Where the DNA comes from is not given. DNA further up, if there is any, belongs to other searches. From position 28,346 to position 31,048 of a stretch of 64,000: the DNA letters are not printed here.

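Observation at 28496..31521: Orphan TM-less FtsK/SpoIIIE ATPase with degenerate flanking P-loop domains, coupled to a 3-TM protein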

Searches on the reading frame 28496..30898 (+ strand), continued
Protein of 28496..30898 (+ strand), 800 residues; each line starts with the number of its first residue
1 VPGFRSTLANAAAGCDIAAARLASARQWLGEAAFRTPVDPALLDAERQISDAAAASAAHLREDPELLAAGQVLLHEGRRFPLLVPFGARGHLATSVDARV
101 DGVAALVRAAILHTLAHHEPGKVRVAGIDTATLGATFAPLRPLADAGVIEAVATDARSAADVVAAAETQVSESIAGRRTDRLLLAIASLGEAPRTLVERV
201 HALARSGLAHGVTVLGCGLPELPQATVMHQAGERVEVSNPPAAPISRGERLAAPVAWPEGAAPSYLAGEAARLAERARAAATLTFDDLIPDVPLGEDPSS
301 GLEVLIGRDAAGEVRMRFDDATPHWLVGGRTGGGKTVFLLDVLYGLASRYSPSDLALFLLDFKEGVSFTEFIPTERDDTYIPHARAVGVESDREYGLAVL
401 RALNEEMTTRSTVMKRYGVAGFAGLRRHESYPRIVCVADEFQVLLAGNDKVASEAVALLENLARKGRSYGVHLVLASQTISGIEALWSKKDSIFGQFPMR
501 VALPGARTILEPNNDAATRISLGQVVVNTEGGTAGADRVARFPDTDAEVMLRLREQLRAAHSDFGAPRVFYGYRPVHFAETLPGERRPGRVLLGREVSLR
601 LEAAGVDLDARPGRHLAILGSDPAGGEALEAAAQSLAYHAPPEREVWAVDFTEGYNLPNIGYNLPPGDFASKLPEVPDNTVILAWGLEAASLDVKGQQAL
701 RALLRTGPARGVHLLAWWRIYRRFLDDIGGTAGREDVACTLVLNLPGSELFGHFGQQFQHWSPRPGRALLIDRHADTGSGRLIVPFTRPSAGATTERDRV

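Call 33: list_cluster_members(proteins=[P0122, P0126, P0138, P0141, P0146, P0159, P0168, P0171, P0222, P0193])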
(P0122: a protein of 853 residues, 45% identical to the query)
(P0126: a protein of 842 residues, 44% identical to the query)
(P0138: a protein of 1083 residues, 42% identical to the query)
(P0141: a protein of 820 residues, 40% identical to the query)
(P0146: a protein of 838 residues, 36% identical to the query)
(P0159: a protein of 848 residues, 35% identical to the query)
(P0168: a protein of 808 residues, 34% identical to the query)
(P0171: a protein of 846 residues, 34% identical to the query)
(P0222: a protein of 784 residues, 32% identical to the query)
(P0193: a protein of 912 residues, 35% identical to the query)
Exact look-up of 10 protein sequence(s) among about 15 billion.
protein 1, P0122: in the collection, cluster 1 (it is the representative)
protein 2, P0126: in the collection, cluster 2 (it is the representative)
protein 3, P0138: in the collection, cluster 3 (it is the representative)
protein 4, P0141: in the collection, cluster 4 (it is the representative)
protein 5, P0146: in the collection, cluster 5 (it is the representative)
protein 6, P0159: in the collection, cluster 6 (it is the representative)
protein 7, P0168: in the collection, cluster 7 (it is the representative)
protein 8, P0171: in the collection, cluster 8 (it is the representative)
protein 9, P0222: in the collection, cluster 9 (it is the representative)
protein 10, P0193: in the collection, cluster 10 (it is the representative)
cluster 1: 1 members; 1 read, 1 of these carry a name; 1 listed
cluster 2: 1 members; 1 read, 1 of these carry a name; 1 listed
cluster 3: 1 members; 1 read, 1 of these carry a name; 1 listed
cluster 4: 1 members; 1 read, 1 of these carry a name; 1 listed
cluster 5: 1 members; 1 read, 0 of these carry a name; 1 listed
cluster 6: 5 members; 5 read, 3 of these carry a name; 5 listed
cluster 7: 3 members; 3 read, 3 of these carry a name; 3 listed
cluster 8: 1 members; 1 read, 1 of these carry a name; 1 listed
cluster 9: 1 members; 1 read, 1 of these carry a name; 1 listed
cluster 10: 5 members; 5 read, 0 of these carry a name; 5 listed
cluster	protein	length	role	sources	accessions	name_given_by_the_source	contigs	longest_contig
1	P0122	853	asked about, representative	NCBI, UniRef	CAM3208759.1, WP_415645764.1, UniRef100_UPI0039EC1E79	FtsK/SpoIIIE domain-containing protein [Stackebrandtia soli] | FtsK/SpoIIIE domain-containing protein n=1 Tax=Stackebrandtia soli TaxID=1892856 ...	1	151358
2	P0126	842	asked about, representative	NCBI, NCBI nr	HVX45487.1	MAG TPA: FtsK/SpoIIIE domain-containing protein [Mycobacteriales bacterium] | FtsK/SpoIIIE domain-containing protein [Mycobacteriales bacterium]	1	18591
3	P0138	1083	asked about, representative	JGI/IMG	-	S-DNA-T family DNA segregation ATPase FtsK/SpoIIIE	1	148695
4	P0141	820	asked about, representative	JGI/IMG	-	hypothetical protein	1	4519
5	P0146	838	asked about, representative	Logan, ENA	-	-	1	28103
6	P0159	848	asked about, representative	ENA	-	-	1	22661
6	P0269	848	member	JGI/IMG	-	hypothetical protein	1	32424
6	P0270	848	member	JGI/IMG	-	hypothetical protein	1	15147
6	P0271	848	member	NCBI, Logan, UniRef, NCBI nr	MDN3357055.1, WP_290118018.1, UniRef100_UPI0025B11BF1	FtsK/SpoIIIE domain-containing protein [Actinomadura sp. DC4] | FtsK/SpoIIIE domain-containing protein n=1 Tax=Actinomadura sp. DC4 TaxID=3055069 ...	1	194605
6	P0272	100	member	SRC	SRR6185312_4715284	-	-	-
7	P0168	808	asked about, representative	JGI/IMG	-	S-DNA-T family DNA segregation ATPase FtsK/SpoIIIE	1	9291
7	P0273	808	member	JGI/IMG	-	S-DNA-T family DNA segregation ATPase FtsK/SpoIIIE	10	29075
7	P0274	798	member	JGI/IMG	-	S-DNA-T family DNA segregation ATPase FtsK/SpoIIIE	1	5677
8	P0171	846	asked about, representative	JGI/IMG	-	S-DNA-T family DNA segregation ATPase FtsK/SpoIIIE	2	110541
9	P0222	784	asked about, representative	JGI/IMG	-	S-DNA-T family DNA segregation ATPase FtsK/SpoIIIE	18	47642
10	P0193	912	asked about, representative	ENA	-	-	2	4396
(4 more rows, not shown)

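Call 34: predict_structure(alignment_id=A1)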
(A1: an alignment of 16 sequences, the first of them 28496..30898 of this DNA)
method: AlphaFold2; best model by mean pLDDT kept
length: 800 residues; sequences in the alignment: 16
mean_pLDDT: 85.6   pTM: 0.73
mean pLDDT of the five models: 85.6, 84.8, 83.2, 82.7, 77.4
residues with pLDDT >= 90: 363; 70-90: 352; 50-70: 73; < 50: 12
segments of 3 or more residues with pLDDT < 50: 792-800
pLDDT, mean of each block of 10 residues (from residue 1): 76 82 67 60 85 85 89 85 91 96 95 92 92 94 86 90 91 83 94 92 92 95 93 87 81 88 92 87 70 66 83 83 85 85 90 94 77 85 91 91 95 93 87 93 84 90 91 87 64 68 71 65 82 75 77 87 90 90 85 93 92 95 93 85 85 74 87 92 92 90 95 95 92 89 94 88 92 81 90 35
secondary structure, 60 per line:
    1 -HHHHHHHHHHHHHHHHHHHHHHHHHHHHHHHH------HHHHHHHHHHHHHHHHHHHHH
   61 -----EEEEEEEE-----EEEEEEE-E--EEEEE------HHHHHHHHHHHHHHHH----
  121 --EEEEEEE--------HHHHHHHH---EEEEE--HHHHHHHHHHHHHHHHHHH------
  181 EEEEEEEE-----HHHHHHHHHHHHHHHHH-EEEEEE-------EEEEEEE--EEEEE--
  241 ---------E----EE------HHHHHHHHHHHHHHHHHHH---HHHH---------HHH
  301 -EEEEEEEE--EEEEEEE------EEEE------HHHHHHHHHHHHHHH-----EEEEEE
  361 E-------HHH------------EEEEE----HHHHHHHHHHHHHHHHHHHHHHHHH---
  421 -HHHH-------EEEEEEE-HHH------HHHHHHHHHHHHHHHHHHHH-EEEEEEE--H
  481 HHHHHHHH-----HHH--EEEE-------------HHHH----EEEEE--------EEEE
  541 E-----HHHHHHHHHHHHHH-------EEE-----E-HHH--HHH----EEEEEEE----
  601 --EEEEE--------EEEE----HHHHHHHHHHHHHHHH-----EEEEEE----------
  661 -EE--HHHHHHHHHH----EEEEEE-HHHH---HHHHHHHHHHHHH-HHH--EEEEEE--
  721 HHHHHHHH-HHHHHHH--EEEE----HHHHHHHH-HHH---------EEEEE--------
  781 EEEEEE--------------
elements in order (helices of 4 or more, strands of 3 or more residues): H2-33 H40-60 E66-73 E79-85 E90-94 H101-116 E123-129 H138-145 E149-153 H156-174 E181-188 H194-210 E212-217 E225-231 E234-238 H263-281 H285-288 E302-309 E312-318 E325-328 H335-349 E355-361 E384-388 H393-417 H422-425 E433-439 H450-469 E471-477 H480-488 E499-502 H516-519 E524-528 E537-541 H547-560 E568-570 E590-596 E603-607 E616-619 H624-639 E645-650 H666-675 E680-685 H687-690 H694-706 E713-718 H721-728 H730-736 E739-742 H747-754 E768-772 E781-786
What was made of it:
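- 28496..30898 (+): 800-aa soluble three-module FtsK/EccC-like ATPase. AlphaFold model pLDDT 85.6 (call 34).
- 28496..28675 (+): N-terminal helical hairpin (aa 1-60), a candidate docking element for the partner's coiled coil. AlphaFold helices 2-33 and 40-60 (call 34).
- Checked: The AlphaFold model has mean pLDDT 85.6 (call 34).
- Three modules in the AlphaFold model (call 34).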

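Call 36: find_encoding_contigs(protein=P0271, flank=8000, max_places=1)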
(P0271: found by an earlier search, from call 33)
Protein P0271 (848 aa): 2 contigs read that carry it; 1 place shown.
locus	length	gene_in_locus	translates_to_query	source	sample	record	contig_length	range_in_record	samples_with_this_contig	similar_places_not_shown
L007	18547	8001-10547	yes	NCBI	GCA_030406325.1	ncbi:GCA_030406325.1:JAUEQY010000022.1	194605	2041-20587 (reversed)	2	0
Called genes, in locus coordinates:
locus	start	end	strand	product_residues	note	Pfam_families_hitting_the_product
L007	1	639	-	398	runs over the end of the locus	PF21783:YNCE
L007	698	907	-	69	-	PF13822:ACC_epsilon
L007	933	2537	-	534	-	PF01039:Carboxyl_trans, PF03255:ACCA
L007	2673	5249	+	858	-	PF00311:PEPcase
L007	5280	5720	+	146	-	PF00583:Acetyltransf_1, PF13673:Acetyltransf_10 (weak), PF13508:Acetyltransf_7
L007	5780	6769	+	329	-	PF01936:NYN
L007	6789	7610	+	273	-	PF03099:BPL_LplA_LipB, PF02237:BPL_C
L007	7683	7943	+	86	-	-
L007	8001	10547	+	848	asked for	PF01580:FtsK_SpoIIIE, PF13401:AAA_22 (faint)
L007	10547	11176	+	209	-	-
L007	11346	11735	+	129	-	PF03703:bPH_2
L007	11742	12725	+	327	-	PF00211:Guanylate_cyc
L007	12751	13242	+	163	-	PF10706:Aminoglyc_resit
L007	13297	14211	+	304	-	PF00682:HMGL-like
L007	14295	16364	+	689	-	PF13089:PP_kinase_N, PF02503:PP_kinase, PF17941:PP_kinase_C_1, PF13091:PLDc_2 (faint), PF13090:PP_kinase_C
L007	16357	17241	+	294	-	PF00293:NUDIX, PF00300:His_Phos_1 (weak)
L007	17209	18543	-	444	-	PF05235:CHAD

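Call 37: fold_search(model_id=the predicted structure, library=pdb)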
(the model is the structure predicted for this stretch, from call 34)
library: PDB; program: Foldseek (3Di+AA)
matches with E <= 10: 1696; with E <= 0.001: 206
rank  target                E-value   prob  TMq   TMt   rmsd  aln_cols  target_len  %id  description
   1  4nh0_A                2.1e-28  1.00  0.49  0.47  10.3       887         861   16  Cytoplasmic domain of the Thermomonospora curvata Type VII Secretion ATPase EccC (released 2015-02-11)
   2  4nh0_B                1.1e-26  1.00  0.48  0.45  10.5       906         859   15  Cytoplasmic domain of the Thermomonospora curvata Type VII Secretion ATPase EccC (released 2015-02-11)
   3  4n1a_A                1.8e-21  1.00  0.41  0.55   8.0       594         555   17  Thermomonospora curvata EccC (ATPases 2 and 3) in complex with a signal sequence peptide (released 2015-02-11)
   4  4n1a_B                7.6e-21  1.00  0.41  0.55   7.9       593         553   17  Thermomonospora curvata EccC (ATPases 2 and 3) in complex with a signal sequence peptide (released 2015-02-11)
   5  5fv0_A                1.0e-20  1.00  0.36  0.52   9.9       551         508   14  The cytoplasmic domain of EssC (released 2016-03-02)
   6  4lya                  1.3e-20  1.00  0.41  0.58   7.6       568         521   15  EssC (ATPases 2 and 3) from Geobacillus thermodenitrificans (SeMet) (released 2015-02-04)
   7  4n1a_C                2.7e-20  1.00  0.41  0.54   8.1       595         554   17  Thermomonospora curvata EccC (ATPases 2 and 3) in complex with a signal sequence peptide (released 2015-02-11)
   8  5fv0_B                4.2e-18  1.00  0.35  0.53   8.6       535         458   14  The cytoplasmic domain of EssC (released 2016-03-02)
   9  2ius_D                6.1e-15  1.00  0.30  0.59  11.0       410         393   20  E. coli FtsK motor domain (released 2006-08-29)
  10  2ius_A                6.1e-15  1.00  0.30  0.58  11.1       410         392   20  E. coli FtsK motor domain (released 2006-08-29)
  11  2ius_E                7.2e-15  1.00  0.30  0.60   3.4       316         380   22  E. coli FtsK motor domain (released 2006-08-29)
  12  2iut_A                1.6e-14  1.00  0.30  0.56  11.1       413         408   19  P. aeruginosa FtsK motor domain, dimeric (released 2006-08-29)
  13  2ius_F                2.0e-14  1.00  0.30  0.59   3.7       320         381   22  E. coli FtsK motor domain (released 2006-08-29)
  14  6t8o_C                1.4e-13  1.00  0.29  0.56  12.1       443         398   20  Stalled FtsK motor domain bound to dsDNA end (released 2019-11-20)
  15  6t8b_B                1.5e-13  1.00  0.30  0.58   9.4       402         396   21  FtsK motor domain with dsDNA, translocating state (released 2019-11-20)
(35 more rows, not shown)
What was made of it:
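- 28496..30898 (+): Foldseek top hit EccC 4nh0, E 2e-28 (call 37).
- On EccC/EssC (T7SS ATPase): Foldseek 4nh0 E 2e-28 over 887 columns (call 37).
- Checked: Its best Foldseek match is the three-ATPase cytoplasmic part of T. curvata EccC (4nh0, E 2e-28, 887 aligned columns; call 37).
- Colinear three-domain Foldseek match to EccC 4nh0, E 2e-28 (call 37).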

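Call 44: find_related_loci(query=A1, collection=genome_contigs, flank=6000)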
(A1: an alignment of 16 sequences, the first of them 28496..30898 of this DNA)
Query A1 (800 aa) in genome_contigs; peptide patterns used: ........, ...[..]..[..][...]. (x = any residue, [..] = any of these).
599 stretches matched a pattern (row limit reached: there are more); 561 encode a relative of the query (tblastn E <= 1e-3); the best 80 are kept; 80 distinct loci.
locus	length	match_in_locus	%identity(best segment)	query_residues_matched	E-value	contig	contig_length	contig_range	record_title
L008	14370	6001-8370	92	1-790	0e+0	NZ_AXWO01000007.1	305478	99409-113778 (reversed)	Glycomyces arizonensis DSM 44726 H613DRAFT_scaffold00006.6_C, whole genome shotgun sequence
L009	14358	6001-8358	82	4-789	0e+0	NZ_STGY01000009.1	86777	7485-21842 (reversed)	Glycomyces buryatensis strain 18 scaffold83_126.3_length_86777, whole genome shotgun sequence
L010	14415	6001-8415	77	1-799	0e+0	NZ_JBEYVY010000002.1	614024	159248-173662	Glycomyces sp. NPDC047010 NPDC047010_64_D10.ctg-0002, whole genome shotgun sequence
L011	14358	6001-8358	80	1-789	0e+0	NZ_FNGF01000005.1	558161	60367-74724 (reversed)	Glycomyces sambucus strain CGMCC 4.3147, whole genome shotgun sequence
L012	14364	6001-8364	78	1-791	0e+0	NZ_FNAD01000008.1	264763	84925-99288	Glycomyces harbinensis strain CGMCC 4.3516, whole genome shotgun sequence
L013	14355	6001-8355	80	1-788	0e+0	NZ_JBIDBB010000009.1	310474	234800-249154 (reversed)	Glycomyces sp. NPDC048151 NPDC048151_109_G8.ctg-0009, whole genome shotgun sequence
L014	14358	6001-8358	79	1-789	0e+0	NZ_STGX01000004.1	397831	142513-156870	Glycomyces paridis strain CPCC 204357 scaffold43_150.9_length_397863, whole genome shotgun sequence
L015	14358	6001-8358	79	1-788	0e+0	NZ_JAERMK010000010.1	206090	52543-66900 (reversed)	Glycomyces sp. YM15 Scaffold10, whole genome shotgun sequence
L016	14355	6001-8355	79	1-788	0e+0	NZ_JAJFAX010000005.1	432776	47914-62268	Glycomyces sp. TRM65418 5, whole genome shotgun sequence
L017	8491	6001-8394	52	1-787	0e+0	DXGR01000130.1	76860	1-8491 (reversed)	MAG TPA_asm: Candidatus Stackebrandtia excrementipullorum isolate ChiHjej8B7-33794 ChiHjej8B7M5__C531135_L76860_SAMN0800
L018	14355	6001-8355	80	1-789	0e+0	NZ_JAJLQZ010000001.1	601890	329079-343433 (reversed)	Glycomyces amatae strain A-F 0318 1, whole genome shotgun sequence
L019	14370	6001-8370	80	1-793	0e+0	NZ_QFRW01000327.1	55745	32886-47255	Glycomyces dulcitolivorans strain SJ-25 C1709, whole genome shotgun sequence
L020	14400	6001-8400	48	4-787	0e+0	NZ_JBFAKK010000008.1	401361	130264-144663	Phytomonospora sp. NPDC050363 NPDC050363_128_B10.ctg-0008, whole genome shotgun sequence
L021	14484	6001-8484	45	6-788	2e-170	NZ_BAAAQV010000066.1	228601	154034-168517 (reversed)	Micromonospora lupini strain JCM 16031 sequence66, whole genome shotgun sequence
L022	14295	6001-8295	45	76-789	7e-166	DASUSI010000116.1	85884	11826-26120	MAG TPA_asm: Micromonosporaceae bacterium isolate SMAG_U1732 k141_1661688, whole genome shotgun sequence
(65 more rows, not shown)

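Call 49: search_protein_families(library=pfam, proteins=[L007:7683-7943:+, L007:10547-11176:+, L001:7206-9902:+, L005:13142-14386:+, L005:14396-15028:+], max_evalue=0.1)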
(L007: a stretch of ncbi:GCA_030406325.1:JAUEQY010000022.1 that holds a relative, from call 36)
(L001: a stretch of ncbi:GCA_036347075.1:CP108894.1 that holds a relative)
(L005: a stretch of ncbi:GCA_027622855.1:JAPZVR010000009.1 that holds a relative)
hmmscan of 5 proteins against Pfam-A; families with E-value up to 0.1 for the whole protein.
L007:7683-7943:+ (86 aa): 1 family
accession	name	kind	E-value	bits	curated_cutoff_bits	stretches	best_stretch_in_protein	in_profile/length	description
PF20072.4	DUF6468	-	0.00054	20.5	26.9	0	12-45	16-49/76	Domain of unknown function (DUF6468)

L007:10547-11176:+ (209 aa): 0 families

L001:7206-9902:+ (898 aa): 0 families

L005:13142-14386:+ (414 aa): 1 family
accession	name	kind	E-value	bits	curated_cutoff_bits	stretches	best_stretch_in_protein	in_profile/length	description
PF01061.29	ABC2_membrane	-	0.062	13.3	26.9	0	177-263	92-183/211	ABC-2 type transporter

L005:14396-15028:+ (210 aa): 0 families

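Call 53: list_cluster_members(proteins=[P0165, P0167, P0173, P0183, P0198, P0202, P0237, P0261, P0137, P0217])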
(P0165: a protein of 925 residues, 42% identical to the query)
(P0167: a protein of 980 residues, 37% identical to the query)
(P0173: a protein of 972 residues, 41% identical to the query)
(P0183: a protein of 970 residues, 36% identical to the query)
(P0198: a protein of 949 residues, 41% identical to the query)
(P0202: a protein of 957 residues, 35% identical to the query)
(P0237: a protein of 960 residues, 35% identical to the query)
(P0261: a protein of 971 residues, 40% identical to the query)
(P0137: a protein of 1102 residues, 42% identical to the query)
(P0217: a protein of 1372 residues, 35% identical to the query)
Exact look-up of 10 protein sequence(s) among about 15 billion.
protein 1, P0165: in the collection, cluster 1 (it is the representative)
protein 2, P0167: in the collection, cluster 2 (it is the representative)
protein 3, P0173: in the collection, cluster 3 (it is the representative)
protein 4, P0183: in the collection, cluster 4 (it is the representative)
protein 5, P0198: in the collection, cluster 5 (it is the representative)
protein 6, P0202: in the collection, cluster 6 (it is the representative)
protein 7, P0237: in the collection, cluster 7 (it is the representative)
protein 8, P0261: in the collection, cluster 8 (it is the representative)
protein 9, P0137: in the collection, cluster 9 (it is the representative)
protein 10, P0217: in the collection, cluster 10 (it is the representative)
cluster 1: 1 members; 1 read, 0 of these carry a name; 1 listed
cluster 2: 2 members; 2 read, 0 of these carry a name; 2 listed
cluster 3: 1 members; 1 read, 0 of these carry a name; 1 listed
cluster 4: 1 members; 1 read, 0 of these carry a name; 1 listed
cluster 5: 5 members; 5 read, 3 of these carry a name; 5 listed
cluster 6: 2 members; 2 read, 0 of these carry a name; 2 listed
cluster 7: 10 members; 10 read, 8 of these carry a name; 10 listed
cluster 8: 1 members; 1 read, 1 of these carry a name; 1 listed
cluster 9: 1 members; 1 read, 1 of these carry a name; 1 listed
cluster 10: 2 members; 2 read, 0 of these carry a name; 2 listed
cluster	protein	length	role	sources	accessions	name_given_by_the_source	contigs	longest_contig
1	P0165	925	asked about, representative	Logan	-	-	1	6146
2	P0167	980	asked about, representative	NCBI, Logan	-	-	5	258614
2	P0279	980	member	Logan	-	-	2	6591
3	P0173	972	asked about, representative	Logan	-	-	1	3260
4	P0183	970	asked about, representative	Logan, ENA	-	-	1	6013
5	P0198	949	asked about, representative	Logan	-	-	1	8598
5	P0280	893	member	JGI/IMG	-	hypothetical protein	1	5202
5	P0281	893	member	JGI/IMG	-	hypothetical protein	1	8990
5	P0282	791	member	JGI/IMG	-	hypothetical protein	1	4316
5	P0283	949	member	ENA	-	-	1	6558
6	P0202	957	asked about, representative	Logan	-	-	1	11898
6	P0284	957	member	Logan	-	-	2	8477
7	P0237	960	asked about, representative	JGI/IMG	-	hypothetical protein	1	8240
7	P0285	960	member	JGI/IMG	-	hypothetical protein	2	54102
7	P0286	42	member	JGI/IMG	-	hypothetical protein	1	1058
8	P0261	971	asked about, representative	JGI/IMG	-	S-DNA-T family DNA segregation ATPase FtsK/SpoIIIE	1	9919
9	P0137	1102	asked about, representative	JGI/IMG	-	hypothetical protein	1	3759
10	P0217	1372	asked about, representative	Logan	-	-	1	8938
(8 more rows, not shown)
